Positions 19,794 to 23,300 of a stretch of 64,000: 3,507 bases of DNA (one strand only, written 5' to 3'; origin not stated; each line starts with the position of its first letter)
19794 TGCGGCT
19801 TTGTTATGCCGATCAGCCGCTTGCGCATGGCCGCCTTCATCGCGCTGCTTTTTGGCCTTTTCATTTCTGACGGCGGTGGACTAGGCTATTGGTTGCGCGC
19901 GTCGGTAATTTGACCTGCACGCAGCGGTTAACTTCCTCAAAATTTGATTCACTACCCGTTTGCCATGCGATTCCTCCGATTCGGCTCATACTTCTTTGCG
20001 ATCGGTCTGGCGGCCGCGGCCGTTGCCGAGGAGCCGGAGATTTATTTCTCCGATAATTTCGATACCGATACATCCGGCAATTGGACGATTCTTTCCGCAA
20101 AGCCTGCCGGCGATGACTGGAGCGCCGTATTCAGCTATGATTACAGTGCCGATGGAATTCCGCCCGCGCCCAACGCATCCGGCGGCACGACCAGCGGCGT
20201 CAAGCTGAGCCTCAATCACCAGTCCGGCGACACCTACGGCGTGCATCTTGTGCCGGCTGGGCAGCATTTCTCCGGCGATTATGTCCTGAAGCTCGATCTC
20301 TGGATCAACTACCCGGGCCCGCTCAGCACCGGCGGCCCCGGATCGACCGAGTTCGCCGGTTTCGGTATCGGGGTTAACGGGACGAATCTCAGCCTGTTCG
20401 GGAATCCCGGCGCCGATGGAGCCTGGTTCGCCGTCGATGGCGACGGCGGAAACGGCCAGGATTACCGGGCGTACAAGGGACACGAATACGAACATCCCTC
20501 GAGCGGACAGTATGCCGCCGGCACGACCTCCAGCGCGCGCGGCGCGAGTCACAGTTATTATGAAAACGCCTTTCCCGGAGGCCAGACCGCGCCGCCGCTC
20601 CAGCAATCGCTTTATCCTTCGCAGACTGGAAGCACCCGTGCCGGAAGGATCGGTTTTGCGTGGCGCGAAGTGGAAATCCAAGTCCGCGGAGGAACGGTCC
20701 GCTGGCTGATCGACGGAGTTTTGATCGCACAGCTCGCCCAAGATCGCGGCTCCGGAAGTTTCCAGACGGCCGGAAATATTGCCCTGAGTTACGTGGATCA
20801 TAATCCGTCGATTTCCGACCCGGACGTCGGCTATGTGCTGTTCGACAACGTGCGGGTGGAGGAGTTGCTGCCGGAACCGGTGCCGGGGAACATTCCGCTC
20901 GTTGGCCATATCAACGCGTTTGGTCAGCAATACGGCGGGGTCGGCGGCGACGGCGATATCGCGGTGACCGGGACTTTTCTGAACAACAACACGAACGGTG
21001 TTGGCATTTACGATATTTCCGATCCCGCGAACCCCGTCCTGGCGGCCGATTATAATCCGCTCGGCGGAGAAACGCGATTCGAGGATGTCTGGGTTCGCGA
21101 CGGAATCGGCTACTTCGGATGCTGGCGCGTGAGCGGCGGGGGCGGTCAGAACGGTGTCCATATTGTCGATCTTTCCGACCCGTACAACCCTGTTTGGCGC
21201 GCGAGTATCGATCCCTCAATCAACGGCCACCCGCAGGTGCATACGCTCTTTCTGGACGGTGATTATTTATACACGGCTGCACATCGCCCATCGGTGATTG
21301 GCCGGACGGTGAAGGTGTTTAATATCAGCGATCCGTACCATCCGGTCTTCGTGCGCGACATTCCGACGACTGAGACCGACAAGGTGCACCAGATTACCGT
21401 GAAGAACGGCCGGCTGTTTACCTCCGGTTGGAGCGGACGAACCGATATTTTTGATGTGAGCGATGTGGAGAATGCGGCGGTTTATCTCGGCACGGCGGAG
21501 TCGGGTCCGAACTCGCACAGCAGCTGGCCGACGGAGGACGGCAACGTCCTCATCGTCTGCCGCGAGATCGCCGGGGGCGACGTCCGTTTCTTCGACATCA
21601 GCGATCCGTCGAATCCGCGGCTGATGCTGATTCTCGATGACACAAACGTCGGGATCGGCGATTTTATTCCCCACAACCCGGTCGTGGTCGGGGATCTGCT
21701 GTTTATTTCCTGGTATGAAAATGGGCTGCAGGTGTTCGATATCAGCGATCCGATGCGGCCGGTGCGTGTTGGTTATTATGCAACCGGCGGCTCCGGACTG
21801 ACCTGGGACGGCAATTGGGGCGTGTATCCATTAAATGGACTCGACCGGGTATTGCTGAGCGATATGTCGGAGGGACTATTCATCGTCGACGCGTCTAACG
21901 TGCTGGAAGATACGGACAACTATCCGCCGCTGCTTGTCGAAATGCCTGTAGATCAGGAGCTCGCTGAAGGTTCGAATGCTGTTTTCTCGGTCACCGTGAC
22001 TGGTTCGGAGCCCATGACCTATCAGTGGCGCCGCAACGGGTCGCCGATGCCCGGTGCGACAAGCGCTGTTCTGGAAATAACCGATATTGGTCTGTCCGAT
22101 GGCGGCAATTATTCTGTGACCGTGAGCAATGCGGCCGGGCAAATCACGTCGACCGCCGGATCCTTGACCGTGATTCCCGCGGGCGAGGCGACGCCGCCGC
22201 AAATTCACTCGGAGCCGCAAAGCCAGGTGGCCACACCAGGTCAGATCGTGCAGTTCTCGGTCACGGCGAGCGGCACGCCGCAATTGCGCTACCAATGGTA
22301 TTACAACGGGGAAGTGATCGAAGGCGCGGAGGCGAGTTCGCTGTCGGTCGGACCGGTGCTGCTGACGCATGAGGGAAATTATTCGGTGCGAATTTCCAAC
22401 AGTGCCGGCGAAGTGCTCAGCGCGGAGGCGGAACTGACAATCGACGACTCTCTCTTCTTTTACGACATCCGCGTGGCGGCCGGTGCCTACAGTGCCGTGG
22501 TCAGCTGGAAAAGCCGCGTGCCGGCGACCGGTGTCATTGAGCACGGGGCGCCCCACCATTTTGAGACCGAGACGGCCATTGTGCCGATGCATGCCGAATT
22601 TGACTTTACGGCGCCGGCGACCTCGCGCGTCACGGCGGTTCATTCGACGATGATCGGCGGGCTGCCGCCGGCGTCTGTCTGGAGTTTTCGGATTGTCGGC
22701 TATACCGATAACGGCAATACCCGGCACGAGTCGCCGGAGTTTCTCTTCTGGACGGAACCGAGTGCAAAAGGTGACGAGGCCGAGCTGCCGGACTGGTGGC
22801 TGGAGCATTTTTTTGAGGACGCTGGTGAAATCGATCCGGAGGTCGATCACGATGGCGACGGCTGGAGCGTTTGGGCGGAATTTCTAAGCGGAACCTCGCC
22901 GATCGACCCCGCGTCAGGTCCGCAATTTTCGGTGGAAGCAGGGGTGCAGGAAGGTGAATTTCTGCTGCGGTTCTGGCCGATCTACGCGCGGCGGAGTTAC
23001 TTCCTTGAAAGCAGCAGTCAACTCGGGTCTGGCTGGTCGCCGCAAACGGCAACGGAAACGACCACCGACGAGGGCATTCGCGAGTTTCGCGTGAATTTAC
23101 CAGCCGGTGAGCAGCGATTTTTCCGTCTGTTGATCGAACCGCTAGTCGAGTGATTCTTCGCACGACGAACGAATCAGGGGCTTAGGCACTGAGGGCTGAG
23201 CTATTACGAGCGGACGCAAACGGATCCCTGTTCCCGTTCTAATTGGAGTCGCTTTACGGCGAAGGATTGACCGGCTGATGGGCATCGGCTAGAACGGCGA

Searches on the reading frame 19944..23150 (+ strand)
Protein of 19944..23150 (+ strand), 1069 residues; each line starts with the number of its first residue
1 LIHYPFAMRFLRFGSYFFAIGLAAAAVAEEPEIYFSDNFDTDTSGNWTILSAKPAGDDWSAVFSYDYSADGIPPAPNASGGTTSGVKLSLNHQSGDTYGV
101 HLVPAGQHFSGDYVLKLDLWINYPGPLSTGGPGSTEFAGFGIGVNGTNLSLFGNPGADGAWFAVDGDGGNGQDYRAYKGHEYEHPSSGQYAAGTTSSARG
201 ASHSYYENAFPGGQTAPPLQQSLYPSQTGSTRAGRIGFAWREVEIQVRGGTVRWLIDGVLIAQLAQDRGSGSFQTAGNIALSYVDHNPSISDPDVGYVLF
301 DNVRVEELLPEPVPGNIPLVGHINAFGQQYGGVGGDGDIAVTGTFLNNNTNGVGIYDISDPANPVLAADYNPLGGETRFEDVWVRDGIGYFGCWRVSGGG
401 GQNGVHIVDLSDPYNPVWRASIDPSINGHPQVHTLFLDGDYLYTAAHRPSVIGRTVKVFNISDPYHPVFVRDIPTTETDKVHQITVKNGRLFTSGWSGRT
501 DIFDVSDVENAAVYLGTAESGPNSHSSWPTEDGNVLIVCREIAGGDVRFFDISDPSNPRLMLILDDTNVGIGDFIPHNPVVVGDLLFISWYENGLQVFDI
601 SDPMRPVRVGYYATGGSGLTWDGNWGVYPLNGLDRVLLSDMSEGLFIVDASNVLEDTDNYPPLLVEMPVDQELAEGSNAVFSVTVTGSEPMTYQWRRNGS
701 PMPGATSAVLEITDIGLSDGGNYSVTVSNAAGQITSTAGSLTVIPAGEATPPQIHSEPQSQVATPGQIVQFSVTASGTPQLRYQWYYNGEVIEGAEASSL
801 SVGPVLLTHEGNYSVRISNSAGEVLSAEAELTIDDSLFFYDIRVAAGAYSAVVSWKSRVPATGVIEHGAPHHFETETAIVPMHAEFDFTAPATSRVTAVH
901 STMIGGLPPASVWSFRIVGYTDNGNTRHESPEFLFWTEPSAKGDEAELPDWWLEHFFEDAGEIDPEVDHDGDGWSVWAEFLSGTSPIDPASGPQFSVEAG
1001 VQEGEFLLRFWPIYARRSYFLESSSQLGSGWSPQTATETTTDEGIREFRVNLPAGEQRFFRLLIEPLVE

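Call 19: search_protein_families(library=pfam, proteins=[window:19944-23150:+], max_evalue=0.001)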
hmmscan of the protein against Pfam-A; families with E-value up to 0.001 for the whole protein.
window:19944-23150:+ (1069 aa): 6 families
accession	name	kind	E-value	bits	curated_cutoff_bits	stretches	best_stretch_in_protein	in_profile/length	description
PF13927.12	Ig_3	-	3e-22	79.3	30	2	751-819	1-78/78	Immunoglobulin domain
PF07679.22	I-set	-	8.8e-20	71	23.7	2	666-738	5-86/90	Immunoglobulin I-set domain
PF08309.17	LVIVD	-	6.5e-11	41.8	20.2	0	581-614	9-42/42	LVIVD repeat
PF13895.12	Ig_2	-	1.3e-10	41.8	27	1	670-742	8-78/79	Immunoglobulin domain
PF06832.18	BiPBP_C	-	2e-10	40.9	26.8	0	763-825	24-86/90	Penicillin-Binding Protein C-terminus Family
PF05694.17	SBP56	-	9.3e-06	25.1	34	0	353-445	328-383/453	56kDa selenium binding protein (SBP56)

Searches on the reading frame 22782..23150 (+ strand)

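Call 82: search_protein_families(library=ncbifam, proteins=[window:22782-23150:+], max_evalue=1)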
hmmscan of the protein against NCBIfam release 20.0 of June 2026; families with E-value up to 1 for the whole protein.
window:22782-23150:+ (123 aa): 1 family
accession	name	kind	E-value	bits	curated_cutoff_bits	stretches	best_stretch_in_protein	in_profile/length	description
NF042425.1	Amuc_1099_fam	equivalog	9.8e-05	22.1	50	1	5-49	112-156/321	Amuc_1099 family pilus-like system protein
